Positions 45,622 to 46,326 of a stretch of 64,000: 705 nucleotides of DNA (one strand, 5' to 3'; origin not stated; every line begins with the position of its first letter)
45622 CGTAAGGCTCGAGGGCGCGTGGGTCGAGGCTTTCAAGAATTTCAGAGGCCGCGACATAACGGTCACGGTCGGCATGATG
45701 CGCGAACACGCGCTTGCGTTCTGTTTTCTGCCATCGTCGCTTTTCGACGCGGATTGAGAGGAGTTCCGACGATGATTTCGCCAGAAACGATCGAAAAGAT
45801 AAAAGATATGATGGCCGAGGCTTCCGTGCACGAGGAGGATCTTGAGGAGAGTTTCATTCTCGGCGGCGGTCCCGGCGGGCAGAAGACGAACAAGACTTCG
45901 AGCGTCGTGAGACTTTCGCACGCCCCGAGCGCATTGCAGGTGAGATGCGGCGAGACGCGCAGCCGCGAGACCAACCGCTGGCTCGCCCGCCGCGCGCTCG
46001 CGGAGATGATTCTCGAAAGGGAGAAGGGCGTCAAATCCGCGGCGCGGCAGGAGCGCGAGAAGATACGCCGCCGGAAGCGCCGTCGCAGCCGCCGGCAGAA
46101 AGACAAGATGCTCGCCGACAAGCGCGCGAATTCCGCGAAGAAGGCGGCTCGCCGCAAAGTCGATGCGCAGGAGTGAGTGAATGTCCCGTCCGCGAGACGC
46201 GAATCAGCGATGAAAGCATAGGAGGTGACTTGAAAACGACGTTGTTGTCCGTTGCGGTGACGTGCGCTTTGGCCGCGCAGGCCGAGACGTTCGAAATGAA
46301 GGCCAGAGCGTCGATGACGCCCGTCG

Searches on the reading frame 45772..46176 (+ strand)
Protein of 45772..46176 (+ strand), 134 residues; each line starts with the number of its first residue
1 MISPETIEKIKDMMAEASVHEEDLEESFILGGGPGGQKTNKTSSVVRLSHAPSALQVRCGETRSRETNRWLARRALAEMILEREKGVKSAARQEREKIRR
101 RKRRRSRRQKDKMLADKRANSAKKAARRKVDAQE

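Call 4: search_protein_families(library=pfam, proteins=[window:45772-46176:+], max_evalue=0.01)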
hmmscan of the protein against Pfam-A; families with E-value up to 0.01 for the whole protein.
window:45772-46176:+ (134 aa): 1 family
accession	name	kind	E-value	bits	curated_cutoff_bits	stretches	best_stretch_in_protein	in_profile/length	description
PF00472.26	RF-1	-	2.4e-19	69.8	35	1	17-115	5-113/116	RF-1 domain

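Call 5: search_protein_families(library=ncbifam, proteins=[window:45772-46176:+], max_evalue=0.01)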
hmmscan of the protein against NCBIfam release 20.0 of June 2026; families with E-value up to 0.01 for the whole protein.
window:45772-46176:+ (134 aa): 5 families
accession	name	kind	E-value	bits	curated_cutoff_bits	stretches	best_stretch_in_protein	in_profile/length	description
TIGR00020.2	prfB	exception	9.7e-15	54.4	370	1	9-121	215-331/353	peptide chain release factor 2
NF001859.2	PRK00591.1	equivalog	4.9e-14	52.2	400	1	16-108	208-300/347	peptide chain release factor 1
TIGR00019.1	prfA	equivalog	3.3e-12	46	423.25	1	16-108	216-308/361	peptide chain release factor 1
TIGR03072.1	release_prfH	equivalog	1.4e-11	44.3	166.65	1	13-104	97-188/200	peptide chain release factor H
NF006718.0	PRK09256.1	equivalog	2.6e-09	36.9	100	1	13-50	6-43/140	alternative ribosome rescue aminoacyl-tRNA hydrolase ArfB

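Call 58: search_solved_structures(query=window:45772-46176:+, max_evalue=0.001, show_alignments=1)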
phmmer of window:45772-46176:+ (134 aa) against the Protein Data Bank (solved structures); distinct sequences matched with E-value up to 0.001: 45.
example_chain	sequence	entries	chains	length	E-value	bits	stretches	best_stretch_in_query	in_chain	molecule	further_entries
7a5h_C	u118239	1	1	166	5e-21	78.3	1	4-116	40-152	Probable peptide chain release factor C12orf65, mitochondrial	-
2rsm_A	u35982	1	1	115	2.8e-16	63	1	10-80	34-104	Probable peptide chain release factor C12orf65 homolog, mitochondrial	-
7sa4_8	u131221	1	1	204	1.3e-08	38.2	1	27-104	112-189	Peptide chain release factor H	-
2ihr_1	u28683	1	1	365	1.4e-08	38.2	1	13-88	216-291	Peptide chain release factor 2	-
4v67_AX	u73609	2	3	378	1.5e-08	38.1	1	13-87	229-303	Bacterial peptide chain release factor 2 (RF-2) | Peptide chain release factor 2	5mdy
2fvo_A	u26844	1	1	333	2.3e-08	37.4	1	16-100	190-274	Peptide chain release factor 1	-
4v5e_AY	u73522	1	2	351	2.5e-08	37.4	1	13-88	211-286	PEPTIDE CHAIN RELEASE FACTOR 2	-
1rq0_A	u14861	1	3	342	2.5e-08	37.4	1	16-100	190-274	Peptide chain release factor 1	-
4v5j_AY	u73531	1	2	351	3.5e-08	36.9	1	13-88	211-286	PEPTIDE CHAIN RELEASE FACTOR 2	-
6c5l_AY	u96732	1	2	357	3.6e-08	36.8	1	13-88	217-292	Peptide chain release factor 2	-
4v4s_AY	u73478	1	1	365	3.8e-08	36.8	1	13-88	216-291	Peptide chain release factor 2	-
8oin_Aa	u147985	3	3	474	4e-08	36.7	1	21-104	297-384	Peptide chain release factor 1, mitochondrial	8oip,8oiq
4v9n_AY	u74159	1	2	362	9.8e-08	35.4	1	13-88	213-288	Bacterial peptide chain release factor 2 (RF-2)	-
4v4r_AY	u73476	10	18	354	2e-07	34.4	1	22-96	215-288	Peptide chain release factor 1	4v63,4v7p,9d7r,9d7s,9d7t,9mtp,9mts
1gqe_A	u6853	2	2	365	4.6e-07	33.3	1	18-97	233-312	RELEASE FACTOR 2 | peptide chain release factor RF-2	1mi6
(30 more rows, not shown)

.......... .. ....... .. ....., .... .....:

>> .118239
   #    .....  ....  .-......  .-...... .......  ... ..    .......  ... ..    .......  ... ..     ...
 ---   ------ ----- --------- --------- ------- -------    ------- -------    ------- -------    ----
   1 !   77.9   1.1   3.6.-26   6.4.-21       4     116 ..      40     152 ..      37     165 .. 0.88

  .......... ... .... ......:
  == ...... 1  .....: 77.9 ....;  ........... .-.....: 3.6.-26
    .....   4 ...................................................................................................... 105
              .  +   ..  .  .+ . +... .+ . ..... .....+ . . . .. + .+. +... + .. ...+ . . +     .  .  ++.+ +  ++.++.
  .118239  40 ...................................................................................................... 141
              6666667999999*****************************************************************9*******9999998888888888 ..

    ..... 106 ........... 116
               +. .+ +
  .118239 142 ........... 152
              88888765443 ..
